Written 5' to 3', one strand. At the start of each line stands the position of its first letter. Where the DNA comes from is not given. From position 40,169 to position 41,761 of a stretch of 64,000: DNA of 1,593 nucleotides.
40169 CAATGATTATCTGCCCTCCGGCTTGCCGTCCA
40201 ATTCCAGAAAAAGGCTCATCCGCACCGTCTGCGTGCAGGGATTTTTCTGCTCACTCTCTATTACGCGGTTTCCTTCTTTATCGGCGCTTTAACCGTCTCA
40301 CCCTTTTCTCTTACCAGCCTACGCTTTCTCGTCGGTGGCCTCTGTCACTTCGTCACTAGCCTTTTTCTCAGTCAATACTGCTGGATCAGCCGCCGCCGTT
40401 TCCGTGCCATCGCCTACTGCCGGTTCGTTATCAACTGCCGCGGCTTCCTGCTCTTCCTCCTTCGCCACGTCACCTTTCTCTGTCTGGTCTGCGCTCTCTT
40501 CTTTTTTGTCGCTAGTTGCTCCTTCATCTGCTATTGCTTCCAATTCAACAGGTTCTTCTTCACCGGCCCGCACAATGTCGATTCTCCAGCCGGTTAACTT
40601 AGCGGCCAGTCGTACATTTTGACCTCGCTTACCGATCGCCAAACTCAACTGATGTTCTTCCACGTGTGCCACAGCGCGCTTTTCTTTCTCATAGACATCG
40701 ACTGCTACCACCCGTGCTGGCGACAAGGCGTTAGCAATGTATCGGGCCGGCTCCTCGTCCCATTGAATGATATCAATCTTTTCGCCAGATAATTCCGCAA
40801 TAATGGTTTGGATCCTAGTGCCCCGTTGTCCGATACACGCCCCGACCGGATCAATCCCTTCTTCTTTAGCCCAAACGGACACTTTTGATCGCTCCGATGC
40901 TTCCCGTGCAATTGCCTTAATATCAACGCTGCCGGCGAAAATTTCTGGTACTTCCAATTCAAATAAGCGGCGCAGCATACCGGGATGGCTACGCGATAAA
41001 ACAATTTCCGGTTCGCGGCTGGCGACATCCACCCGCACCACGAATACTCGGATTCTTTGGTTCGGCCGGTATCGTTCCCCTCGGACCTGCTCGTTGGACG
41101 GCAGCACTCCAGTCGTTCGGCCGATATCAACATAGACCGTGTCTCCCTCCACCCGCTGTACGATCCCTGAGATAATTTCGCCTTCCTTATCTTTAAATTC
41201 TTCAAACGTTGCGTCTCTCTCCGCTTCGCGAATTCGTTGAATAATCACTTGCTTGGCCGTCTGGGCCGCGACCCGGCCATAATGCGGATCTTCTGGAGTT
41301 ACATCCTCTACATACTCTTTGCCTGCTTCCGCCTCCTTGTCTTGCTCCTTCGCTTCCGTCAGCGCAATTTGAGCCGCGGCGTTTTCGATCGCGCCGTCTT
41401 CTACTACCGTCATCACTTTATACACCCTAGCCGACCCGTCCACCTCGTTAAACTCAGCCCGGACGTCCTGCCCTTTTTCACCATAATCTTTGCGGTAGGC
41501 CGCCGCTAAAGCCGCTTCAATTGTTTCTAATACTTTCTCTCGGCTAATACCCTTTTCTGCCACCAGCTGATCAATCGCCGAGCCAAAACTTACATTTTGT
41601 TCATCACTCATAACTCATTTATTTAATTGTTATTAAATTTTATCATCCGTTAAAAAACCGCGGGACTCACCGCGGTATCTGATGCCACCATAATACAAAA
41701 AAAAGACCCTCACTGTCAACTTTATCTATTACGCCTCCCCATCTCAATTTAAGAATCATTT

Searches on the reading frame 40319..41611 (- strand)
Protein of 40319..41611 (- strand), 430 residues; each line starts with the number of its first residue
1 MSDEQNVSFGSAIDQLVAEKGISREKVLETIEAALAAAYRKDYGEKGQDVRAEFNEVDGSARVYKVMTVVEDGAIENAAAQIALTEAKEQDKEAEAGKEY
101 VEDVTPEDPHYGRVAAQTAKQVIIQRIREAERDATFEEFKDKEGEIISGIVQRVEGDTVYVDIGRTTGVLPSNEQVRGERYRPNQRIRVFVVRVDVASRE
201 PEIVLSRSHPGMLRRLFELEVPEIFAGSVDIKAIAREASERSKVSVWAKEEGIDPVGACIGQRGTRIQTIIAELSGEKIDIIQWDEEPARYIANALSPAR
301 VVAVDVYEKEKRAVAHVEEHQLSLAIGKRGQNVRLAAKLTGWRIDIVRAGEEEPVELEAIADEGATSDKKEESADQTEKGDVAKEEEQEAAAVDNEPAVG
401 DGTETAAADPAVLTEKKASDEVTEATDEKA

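Call 69: find_homologous_proteins(query=window:40319-41611:-, max_evalue=1e-30)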
Query window:40319-41611:- (430 aa): 8000 proteins with E <= 1e-30 among 8000 candidates; the best 120 are listed.
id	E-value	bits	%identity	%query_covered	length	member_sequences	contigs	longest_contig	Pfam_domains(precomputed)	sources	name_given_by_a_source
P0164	6.0e-264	893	100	100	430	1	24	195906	PF13184.13,PF26594.2,PF00013.36,PF00575.30,PF08529.17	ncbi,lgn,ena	-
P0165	1.6e-261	885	99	100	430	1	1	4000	PF13184.13,PF26594.2,PF00013.36,PF00575.30,PF08529.17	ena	-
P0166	1.9e-227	773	91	96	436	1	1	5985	PF13184.13,PF26594.2,PF00013.36,PF00575.30,PF08529.17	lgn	-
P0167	7.0e-227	771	88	98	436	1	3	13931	PF13184.13,PF26594.2,PF00013.36,PF00575.30,PF08529.17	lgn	-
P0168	2.5e-224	763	89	96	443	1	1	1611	PF13184.13,PF26594.2,PF00013.36,PF00575.30,PF08529.17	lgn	-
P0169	8.2e-222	755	86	98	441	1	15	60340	PF13184.13,PF26594.2,PF00013.36,PF00575.30,PF08529.17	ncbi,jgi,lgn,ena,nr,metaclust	ncbi:MAG: hypothetical protein A3E37_04770 [Candidatus Andersenbacteria bacterium RIFCSPHIGHO2_12_FU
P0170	2.0e-220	750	87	98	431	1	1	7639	PF13184.13,PF26594.2,PF00013.36,PF00575.30,PF08529.17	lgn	-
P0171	1.1e-218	744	87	96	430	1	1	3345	PF13184.13,PF26594.2,PF00013.36,PF00575.30,PF08529.17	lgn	-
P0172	1.7e-207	708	84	96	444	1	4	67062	PF13184.13,PF26594.2,PF00575.30,PF08529.17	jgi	-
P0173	1.1e-201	688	90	85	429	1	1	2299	PF13184.13,PF26594.2,PF00013.36,PF00575.30,PF08529.17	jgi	jgi:N utilization substance protein A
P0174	2.9e-201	687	88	86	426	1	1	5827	PF13184.13,PF26594.2,PF00013.36,PF00575.30,PF08529.17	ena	-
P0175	9.1e-196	669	82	90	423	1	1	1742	PF13184.13,PF26594.2,PF00575.30,PF08529.17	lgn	-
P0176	5.0e-195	666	86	84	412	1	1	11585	PF13184.13,PF26594.2,PF00575.30,PF08529.17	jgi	jgi:N utilization substance protein A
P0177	8.4e-195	666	84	87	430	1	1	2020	PF13184.13,PF26594.2,PF00575.30,PF08529.17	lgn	-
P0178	4.1e-194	663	78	97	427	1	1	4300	PF13184.13,PF26594.2,PF00575.30,PF08529.17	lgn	-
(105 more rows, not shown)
